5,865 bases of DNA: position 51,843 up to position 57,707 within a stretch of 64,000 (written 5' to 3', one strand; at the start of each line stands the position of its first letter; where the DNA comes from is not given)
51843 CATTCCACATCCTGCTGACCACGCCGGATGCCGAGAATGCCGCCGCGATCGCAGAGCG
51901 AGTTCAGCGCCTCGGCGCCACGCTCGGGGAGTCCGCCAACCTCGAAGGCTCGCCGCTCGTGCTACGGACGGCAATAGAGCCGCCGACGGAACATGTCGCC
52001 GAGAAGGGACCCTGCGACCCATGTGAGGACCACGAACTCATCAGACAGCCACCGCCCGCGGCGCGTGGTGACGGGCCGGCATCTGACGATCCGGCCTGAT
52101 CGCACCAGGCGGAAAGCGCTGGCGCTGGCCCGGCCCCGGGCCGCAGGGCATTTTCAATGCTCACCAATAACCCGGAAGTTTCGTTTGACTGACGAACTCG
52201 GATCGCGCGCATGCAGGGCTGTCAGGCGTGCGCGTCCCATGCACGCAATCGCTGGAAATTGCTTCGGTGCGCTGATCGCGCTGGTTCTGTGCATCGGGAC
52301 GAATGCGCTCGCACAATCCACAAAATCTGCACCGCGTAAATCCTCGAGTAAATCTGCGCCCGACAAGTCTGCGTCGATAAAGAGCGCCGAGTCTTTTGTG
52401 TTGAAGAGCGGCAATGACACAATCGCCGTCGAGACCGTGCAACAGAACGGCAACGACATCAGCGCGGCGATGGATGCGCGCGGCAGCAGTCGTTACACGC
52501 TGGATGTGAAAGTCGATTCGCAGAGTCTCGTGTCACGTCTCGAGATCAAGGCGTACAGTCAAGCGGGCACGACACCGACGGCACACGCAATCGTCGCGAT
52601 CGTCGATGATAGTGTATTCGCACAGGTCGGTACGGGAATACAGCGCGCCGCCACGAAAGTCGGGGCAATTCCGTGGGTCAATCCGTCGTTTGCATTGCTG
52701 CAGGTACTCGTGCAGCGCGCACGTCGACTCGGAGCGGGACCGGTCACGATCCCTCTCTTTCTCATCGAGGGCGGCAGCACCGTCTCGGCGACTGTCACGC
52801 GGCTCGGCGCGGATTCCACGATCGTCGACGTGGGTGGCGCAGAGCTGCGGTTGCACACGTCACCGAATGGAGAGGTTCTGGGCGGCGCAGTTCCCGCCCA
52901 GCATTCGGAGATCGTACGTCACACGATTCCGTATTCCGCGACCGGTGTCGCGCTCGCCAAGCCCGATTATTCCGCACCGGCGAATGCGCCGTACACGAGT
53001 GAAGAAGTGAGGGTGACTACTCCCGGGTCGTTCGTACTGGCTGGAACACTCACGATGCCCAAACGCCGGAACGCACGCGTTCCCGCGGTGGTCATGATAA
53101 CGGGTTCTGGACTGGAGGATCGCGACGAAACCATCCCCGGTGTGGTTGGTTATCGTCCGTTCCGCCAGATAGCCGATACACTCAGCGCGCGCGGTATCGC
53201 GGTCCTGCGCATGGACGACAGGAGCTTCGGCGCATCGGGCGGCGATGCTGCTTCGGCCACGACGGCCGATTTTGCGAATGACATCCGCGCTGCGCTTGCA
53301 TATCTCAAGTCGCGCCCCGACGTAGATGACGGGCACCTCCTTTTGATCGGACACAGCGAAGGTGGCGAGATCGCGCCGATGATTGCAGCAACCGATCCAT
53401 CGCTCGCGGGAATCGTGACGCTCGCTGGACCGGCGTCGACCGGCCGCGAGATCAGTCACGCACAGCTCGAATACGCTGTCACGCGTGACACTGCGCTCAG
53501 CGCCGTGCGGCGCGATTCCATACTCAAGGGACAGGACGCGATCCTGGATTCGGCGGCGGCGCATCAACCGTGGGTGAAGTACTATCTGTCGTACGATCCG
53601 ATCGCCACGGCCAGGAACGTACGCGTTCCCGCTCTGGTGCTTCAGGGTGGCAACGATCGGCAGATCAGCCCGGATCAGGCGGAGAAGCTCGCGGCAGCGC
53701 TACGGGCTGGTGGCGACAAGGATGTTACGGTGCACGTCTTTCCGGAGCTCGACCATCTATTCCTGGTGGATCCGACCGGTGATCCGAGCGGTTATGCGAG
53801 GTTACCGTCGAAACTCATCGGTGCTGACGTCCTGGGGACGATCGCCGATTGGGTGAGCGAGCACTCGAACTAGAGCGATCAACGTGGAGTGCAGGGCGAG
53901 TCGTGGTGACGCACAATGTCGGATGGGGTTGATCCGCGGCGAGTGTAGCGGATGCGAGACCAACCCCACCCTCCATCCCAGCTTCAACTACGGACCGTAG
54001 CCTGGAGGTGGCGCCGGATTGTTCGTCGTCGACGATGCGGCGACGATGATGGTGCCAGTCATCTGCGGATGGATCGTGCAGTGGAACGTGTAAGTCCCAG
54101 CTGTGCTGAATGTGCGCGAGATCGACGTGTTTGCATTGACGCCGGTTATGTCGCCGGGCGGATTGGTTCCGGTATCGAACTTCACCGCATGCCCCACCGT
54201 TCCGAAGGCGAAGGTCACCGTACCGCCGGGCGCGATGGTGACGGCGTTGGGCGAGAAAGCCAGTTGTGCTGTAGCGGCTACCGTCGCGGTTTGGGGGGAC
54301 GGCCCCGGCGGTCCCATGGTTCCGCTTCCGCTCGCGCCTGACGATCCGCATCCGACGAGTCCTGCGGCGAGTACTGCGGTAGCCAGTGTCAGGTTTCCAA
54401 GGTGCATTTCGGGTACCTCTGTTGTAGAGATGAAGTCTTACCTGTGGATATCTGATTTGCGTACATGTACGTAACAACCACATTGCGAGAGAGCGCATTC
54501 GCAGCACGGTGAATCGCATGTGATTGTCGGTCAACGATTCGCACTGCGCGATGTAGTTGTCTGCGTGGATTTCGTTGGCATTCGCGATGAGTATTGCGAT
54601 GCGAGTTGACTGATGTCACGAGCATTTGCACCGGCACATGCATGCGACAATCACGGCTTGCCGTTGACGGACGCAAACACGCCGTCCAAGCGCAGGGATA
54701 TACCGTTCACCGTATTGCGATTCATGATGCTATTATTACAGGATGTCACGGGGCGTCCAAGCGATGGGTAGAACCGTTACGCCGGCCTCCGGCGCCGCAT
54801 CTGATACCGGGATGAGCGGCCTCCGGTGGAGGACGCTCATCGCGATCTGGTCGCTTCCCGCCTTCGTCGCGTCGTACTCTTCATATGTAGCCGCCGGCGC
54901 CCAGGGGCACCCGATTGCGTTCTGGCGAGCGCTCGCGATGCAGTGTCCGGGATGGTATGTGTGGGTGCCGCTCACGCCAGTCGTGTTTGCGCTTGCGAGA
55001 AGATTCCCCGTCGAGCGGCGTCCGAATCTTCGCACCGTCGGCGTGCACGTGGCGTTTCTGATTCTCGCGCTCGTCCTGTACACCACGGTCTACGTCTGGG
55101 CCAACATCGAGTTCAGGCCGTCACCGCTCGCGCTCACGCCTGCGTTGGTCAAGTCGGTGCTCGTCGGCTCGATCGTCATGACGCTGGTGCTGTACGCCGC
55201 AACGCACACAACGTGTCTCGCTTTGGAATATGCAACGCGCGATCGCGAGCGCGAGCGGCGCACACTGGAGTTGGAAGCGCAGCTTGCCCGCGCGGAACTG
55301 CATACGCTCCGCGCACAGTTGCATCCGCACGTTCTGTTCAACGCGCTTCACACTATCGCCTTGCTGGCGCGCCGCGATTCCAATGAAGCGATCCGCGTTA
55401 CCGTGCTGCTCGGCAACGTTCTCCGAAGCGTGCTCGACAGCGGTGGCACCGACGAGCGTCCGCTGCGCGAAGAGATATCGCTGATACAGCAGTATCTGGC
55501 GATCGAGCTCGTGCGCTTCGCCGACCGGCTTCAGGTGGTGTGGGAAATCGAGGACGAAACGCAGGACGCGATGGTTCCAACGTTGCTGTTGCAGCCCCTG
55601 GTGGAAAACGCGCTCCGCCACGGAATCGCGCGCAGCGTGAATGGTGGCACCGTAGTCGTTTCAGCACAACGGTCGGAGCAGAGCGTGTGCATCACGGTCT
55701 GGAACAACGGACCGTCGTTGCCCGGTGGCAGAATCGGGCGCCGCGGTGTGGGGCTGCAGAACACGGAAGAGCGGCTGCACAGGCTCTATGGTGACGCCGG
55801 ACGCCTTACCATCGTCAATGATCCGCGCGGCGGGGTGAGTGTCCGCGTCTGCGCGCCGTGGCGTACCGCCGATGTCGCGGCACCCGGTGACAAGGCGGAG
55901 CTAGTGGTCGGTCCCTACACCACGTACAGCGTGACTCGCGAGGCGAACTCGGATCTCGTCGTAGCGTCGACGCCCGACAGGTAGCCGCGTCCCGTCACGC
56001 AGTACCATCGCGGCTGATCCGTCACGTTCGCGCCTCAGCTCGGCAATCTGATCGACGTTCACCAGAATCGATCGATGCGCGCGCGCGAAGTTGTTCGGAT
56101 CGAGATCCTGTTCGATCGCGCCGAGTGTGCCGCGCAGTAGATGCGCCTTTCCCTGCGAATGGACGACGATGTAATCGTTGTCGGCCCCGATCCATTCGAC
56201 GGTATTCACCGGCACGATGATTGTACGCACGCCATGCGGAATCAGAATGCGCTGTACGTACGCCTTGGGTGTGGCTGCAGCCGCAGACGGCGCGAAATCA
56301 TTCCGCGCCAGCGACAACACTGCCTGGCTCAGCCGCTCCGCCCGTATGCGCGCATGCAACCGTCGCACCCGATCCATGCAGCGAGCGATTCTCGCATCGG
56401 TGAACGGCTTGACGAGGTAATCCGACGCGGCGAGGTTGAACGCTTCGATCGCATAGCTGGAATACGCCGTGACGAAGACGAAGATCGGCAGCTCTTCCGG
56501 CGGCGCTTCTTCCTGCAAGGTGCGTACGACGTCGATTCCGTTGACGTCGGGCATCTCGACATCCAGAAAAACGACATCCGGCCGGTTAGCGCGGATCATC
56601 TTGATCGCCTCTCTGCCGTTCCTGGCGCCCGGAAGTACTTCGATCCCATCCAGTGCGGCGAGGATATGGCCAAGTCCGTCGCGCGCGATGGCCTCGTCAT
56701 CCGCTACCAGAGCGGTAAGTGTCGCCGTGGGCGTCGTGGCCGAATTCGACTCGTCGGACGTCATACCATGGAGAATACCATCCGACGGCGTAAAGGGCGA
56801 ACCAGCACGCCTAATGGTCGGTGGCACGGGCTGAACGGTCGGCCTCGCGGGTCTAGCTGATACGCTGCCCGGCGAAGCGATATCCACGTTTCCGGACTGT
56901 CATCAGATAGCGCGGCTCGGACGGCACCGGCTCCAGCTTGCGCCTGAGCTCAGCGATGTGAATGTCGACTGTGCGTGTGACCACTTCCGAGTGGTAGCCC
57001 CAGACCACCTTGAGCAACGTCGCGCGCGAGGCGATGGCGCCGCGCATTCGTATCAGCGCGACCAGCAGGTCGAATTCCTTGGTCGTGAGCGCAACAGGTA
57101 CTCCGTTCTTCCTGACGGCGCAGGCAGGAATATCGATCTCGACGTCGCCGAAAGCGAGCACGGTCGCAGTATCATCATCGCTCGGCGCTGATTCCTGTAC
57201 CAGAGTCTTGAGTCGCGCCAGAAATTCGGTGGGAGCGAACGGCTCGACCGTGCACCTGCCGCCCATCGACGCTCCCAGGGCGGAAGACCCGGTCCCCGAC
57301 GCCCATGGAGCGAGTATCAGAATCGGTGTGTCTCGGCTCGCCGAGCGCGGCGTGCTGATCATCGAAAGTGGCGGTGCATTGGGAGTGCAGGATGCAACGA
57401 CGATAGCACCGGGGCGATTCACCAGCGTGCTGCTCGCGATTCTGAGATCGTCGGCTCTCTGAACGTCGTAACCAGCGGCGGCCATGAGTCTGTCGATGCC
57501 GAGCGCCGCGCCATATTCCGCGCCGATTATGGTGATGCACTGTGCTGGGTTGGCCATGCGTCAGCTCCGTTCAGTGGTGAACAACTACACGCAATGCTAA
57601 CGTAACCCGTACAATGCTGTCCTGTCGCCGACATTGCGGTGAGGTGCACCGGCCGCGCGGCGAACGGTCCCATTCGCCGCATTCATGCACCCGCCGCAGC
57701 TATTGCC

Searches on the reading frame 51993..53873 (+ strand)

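Call 59: search_protein_families(library=pfam, proteins=[window:51993-53873:+], max_evalue=0.001)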
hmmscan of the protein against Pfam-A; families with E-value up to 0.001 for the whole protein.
window:51993-53873:+ (626 aa): 10 families
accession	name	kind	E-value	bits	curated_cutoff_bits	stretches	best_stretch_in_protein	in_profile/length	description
PF12146.15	Hydrolase_4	-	6.1e-18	65.4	27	1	390-594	20-238/239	Serine aminopeptidase, S33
PF01738.24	DLH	-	2.3e-12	47.4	21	1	419-595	69-193/217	Dienelactone hydrolase family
PF12697.13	Abhydrolase_6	-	8.5e-11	43.4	26.3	1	390-594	17-211/217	Alpha/beta hydrolase family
PF00326.27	Peptidase_S9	-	2.3e-10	40.8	22.6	1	530-591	128-190/213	Prolyl oligopeptidase family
PF20434.5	BD-FAE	-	5.1e-10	39.7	26.8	1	354-570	4-215/215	BD-FAE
PF02129.25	Peptidase_S15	-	5.6e-10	39.8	23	1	349-485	5-134/262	X-Pro dipeptidyl-peptidase (S15 family)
PF00561.26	Abhydrolase_1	-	2.4e-08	34.4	25.8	1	386-484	12-110/245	alpha/beta hydrolase fold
PF07859.19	Abhydrolase_3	-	3.7e-08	33.8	25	1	428-591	49-209/210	alpha/beta hydrolase fold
PF08840.17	BAAT_C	-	1.8e-06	28.6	20.9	1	434-589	9-159/210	BAAT / Acyl-CoA thioester hydrolase C terminal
PF06500.17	FrsA-like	-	0.00018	20.9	22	1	321-477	152-296/414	Esterase FrsA-like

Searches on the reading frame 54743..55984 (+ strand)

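Call 59: search_protein_families(library=pfam, proteins=[window:54743-55984:+], max_evalue=0.001)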
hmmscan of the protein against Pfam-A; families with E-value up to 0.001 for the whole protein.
window:54743-55984:+ (413 aa): 2 families
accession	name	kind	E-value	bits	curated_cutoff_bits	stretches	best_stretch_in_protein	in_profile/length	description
PF06580.19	His_kinase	-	2.2e-19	69.9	25.2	1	184-263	1-81/81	Histidine kinase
PF02518.31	HATPase_c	-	5e-08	33.8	26.4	1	280-372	7-108/111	Histidine kinase-, DNA gyrase B-, and HSP90-like ATPase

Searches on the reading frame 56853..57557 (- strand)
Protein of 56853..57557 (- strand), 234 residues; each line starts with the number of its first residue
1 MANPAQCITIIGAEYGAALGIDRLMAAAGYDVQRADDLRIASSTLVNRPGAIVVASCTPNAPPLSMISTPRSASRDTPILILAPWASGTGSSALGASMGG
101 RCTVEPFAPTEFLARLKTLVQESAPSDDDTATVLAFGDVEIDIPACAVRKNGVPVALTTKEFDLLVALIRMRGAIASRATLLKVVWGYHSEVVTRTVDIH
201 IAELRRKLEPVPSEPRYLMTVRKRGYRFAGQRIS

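Call 59: search_protein_families(library=pfam, proteins=[window:56853-57557:-], max_evalue=0.001)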
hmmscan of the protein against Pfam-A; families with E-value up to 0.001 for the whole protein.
window:56853-57557:- (234 aa): 1 family
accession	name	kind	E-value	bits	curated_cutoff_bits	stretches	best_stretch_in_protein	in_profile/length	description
PF00486.34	Trans_reg_C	-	4.4e-25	88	26.2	1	154-228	3-77/77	Transcriptional regulatory protein, C terminal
